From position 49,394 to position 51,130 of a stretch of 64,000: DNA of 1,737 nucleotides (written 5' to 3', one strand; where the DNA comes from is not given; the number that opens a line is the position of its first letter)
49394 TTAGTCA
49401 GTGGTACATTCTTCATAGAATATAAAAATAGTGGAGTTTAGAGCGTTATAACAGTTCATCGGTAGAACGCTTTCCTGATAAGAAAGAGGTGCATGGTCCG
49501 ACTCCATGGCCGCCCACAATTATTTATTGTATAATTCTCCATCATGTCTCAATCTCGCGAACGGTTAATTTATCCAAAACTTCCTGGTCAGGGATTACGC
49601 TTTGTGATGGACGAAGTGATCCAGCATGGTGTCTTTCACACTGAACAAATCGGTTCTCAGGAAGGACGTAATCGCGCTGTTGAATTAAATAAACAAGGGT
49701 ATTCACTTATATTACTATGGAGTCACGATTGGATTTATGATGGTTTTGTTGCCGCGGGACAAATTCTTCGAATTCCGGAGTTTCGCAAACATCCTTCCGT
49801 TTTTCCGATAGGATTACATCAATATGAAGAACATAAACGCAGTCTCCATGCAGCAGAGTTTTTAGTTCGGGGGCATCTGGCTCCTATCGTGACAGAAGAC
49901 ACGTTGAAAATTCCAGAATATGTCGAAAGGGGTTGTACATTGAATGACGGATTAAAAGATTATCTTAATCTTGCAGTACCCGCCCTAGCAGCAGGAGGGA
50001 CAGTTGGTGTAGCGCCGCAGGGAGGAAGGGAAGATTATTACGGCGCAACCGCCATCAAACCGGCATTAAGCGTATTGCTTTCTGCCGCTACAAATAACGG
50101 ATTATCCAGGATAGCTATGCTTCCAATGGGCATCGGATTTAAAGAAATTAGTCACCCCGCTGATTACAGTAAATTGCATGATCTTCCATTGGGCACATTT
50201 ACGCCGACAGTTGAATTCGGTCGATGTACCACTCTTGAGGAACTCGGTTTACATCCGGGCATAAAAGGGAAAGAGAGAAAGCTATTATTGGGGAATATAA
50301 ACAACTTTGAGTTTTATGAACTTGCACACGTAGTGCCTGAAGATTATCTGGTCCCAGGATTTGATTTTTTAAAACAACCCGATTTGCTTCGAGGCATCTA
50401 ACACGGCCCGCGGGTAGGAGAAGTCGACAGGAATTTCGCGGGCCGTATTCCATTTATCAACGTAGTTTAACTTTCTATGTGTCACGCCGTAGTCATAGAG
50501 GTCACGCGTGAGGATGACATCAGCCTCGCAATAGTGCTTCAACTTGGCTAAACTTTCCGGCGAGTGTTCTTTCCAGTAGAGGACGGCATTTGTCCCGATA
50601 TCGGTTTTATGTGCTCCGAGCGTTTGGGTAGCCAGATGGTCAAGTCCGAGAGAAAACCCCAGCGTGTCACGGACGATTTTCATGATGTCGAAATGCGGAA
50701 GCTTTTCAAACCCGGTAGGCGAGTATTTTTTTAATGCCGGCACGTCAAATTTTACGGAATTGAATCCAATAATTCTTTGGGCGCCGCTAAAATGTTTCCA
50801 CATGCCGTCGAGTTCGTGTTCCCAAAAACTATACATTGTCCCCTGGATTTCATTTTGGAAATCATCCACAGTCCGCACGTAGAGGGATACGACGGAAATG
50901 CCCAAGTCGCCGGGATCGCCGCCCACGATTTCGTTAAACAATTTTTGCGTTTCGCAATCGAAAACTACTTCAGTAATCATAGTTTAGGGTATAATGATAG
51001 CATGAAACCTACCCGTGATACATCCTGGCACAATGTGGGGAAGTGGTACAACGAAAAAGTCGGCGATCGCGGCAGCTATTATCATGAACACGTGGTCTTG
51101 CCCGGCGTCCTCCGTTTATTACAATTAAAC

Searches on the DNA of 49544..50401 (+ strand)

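Call 31: search_rna_families(sources=[L001, L003, L004, L006, L007], threshold=gathering)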
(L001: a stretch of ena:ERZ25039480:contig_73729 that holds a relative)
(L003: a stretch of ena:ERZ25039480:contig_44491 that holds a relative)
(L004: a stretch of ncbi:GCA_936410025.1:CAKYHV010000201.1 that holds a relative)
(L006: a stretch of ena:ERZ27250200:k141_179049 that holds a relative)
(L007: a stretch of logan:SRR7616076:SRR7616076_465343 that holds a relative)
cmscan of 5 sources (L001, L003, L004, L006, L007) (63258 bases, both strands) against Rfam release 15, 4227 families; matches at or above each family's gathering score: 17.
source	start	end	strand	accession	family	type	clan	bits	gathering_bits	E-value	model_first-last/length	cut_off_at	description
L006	6341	8506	+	RF00177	SSU_rRNA_bacteria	Gene; rRNA;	CL00111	1142.9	50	0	1-1533/1533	no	Bacterial small subunit ribosomal RNA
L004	1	245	+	RF00177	SSU_rRNA_bacteria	Gene; rRNA;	CL00111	158.9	50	2.8e-46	1278-1533/1533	5'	Bacterial small subunit ribosomal RNA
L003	7643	7749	-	RF03000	LOOT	Gene; sRNA;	-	74.6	46.4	3.3e-12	1-121/121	no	LOOT RNA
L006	12429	12542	+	RF03000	LOOT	Gene; sRNA;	-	71.6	46.4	1.7e-11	1-121/121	no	LOOT RNA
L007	2680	2793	+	RF03000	LOOT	Gene; sRNA;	-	71.6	46.4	1.7e-11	1-121/121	no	LOOT RNA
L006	9820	9891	+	RF00005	tRNA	Gene; tRNA;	CL00001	64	29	1.4e-11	1-71/71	no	tRNA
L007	71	142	+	RF00005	tRNA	Gene; tRNA;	CL00001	64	29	1.4e-11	1-71/71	no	tRNA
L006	9634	9705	+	RF00005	tRNA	Gene; tRNA;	CL00001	62.9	29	2.7e-11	1-71/71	no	tRNA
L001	1996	2068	+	RF00005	tRNA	Gene; tRNA;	CL00001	61.7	29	6.1e-11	1-71/71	no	tRNA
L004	1672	1744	+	RF00005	tRNA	Gene; tRNA;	CL00001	61.7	29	6.1e-11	1-71/71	no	tRNA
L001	2292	2363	+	RF00005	tRNA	Gene; tRNA;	CL00001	57.5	29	8.5e-10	1-71/71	no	tRNA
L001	9902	9973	+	RF00005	tRNA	Gene; tRNA;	CL00001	57.5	29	8.5e-10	1-71/71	no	tRNA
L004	1771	1842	+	RF00005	tRNA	Gene; tRNA;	CL00001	57.5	29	8.5e-10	1-71/71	no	tRNA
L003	24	95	+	RF00005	tRNA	Gene; tRNA;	CL00001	55.7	29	2.7e-09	1-71/71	no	tRNA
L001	8450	8505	+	RF00005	tRNA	Gene; tRNA;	CL00001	33.5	29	0.0035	9-63/71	no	tRNA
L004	10614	10669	+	RF00005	tRNA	Gene; tRNA;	CL00001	33.5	29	0.0035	9-63/71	no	tRNA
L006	9733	9796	+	RF00005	tRNA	Gene; tRNA;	CL00001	29.8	29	0.035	1-71/71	no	tRNA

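Call 79: search_rna_families(sources=[L001, L004], threshold=evalue, max_evalue=1)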
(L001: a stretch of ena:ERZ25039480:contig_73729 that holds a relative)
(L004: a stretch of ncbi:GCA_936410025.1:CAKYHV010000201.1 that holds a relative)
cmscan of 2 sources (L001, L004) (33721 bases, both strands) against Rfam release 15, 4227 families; matches with E-value up to 1: 14.
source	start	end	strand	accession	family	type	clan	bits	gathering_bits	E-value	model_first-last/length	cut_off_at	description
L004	1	245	+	RF00177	SSU_rRNA_bacteria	Gene; rRNA;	CL00111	158.9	50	1.5e-46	1278-1533/1533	5'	Bacterial small subunit ribosomal RNA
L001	1996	2068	+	RF00005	tRNA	Gene; tRNA;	CL00001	61.7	29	3.3e-11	1-71/71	no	tRNA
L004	1672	1744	+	RF00005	tRNA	Gene; tRNA;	CL00001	61.7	29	3.3e-11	1-71/71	no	tRNA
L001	2292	2363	+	RF00005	tRNA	Gene; tRNA;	CL00001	57.5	29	4.5e-10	1-71/71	no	tRNA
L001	9902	9973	+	RF00005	tRNA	Gene; tRNA;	CL00001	57.5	29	4.5e-10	1-71/71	no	tRNA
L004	1771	1842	+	RF00005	tRNA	Gene; tRNA;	CL00001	57.5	29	4.5e-10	1-71/71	no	tRNA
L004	702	885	+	RF00028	Intron_gpI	Intron;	-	37.6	50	2.8e-06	1-253/253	no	Group I catalytic intron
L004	1126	1162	-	RF01334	CRISPR-DR21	Gene; CRISPR;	-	34.4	48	0.013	1-37/37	no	CRISPR RNA direct repeat element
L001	8450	8505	+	RF00005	tRNA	Gene; tRNA;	CL00001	33.5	29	0.0019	9-63/71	no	tRNA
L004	10614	10669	+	RF00005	tRNA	Gene; tRNA;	CL00001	33.5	29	0.0019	9-63/71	no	tRNA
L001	1996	2067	+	RF01684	mascRNA-menRNA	Gene;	-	25.8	42.5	0.32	1-56/56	no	MALAT1-associated small cytoplasmic RNA/MEN beta RNA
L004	1672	1743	+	RF01684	mascRNA-menRNA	Gene;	-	25.8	42.5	0.32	1-56/56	no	MALAT1-associated small cytoplasmic RNA/MEN beta RNA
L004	193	342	+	RF00028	Intron_gpI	Intron;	-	19.8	50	0.61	5-158/253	no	Group I catalytic intron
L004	9872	10109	+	RF02851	Ysr283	Gene; antisense;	-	19.6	58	0.15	1-253/253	no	Yersinia sRNA 283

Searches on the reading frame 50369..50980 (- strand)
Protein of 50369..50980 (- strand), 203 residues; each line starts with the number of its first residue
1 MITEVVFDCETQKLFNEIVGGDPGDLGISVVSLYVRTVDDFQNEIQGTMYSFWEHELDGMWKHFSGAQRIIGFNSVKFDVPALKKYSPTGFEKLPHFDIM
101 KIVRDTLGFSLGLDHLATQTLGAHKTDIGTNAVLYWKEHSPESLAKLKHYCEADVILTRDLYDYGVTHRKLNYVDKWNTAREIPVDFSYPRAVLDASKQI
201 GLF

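Call 29: search_protein_families(library=pfam, proteins=[window:50369-50980:-], max_evalue=0.001)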
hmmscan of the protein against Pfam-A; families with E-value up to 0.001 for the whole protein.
window:50369-50980:- (203 aa): 3 families
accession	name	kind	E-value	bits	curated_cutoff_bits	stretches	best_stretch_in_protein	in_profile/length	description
PF13482.12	RNase_H_2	-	5.5e-11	43.1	22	1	50-164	45-163/165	RNase_H superfamily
PF10108.15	DNA_pol_B_exo2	-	0.00027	21.1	24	0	94-160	104-168/213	Predicted 3'-5' exonuclease related to the exonuclease domain of PolB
PF01612.26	DNA_pol_A_exo1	-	0.00051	20.3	23.6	1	65-163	73-166/173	3'-5' exonuclease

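Call 42: find_related_loci(query=A2, collection=genome_contigs, flank=10000)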
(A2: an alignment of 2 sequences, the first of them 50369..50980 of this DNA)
Query A2 (203 aa) in genome_contigs; peptide patterns used: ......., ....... (x = any residue, [..] = any of these).
97 stretches matched a pattern; 6 encode a relative of the query (tblastn E <= 1e-3); 6 distinct loci.
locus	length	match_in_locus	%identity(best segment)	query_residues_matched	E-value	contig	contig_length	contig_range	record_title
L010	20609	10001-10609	85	1-203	1e-123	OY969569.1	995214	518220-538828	MAG: Candidatus Gottesmanbacteria bacterium isolate MFD03899.bin.c.1 genome assembly, chromosome: 1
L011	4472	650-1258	85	1-203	2e-122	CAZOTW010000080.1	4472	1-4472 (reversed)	MAG TPA_asm: uncultured Gammaproteobacteria bacterium isolate SRP080215_co1_129 genome assembly, contig: NODE_40219_leng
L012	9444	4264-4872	81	1-203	4e-116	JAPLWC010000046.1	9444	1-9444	MAG: Candidatus Gottesmanbacteria bacterium isolate LacPavin_0920_SED3_MAG_47_8 LacPavin_0920_SED3_scaffold_4242164, who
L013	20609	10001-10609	75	1-203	4e-107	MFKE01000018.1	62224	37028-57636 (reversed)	MAG: Candidatus Gottesmanbacteria bacterium RIFOXYB1_FULL_47_11 rifoxyb1_full_scaffold_421, whole genome shotgun sequenc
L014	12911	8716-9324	70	1-203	3e-102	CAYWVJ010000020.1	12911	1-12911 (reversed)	MAG TPA_asm: uncultured Gammaproteobacteria bacterium isolate SRP093762_co1_96 genome assembly, contig: NODE_2828_length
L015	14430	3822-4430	69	1-203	5e-101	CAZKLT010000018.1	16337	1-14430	MAG TPA_asm: uncultured Gammaproteobacteria bacterium isolate SRP237561_co1_402 genome assembly, contig: NODE_6156_lengt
